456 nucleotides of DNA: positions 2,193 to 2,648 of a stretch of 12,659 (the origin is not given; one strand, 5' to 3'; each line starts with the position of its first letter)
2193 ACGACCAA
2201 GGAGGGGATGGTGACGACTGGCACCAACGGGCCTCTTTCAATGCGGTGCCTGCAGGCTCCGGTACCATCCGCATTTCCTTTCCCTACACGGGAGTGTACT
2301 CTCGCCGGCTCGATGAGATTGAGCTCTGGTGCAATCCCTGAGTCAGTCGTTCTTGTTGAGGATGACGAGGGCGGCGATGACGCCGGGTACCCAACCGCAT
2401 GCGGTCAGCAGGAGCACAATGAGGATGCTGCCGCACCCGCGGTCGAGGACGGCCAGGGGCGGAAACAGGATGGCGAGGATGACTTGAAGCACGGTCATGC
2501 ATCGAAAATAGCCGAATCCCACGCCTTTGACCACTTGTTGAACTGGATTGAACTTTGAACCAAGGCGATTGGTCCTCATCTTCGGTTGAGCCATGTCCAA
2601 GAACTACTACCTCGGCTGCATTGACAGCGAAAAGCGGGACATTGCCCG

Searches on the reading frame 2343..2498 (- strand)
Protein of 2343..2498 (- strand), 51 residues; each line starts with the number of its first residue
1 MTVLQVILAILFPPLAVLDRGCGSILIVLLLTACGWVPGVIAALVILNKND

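Call 11: search_protein_families(library=pfam, proteins=[window:2343-2498:-], max_evalue=0.01)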
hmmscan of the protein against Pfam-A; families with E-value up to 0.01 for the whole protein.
window:2343-2498:- (51 aa): 1 family
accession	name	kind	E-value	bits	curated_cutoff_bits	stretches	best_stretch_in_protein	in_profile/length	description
PF01679.22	Pmp3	-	4.8e-12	46.1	22.9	1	3-46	2-47/49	Proteolipid membrane potential modulator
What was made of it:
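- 2343..2498 (-): Pmp3 proteolipid gene on the minus side of site 1. It is not consistently linked to the element. Pfam at 4.8e-12 (call 11).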
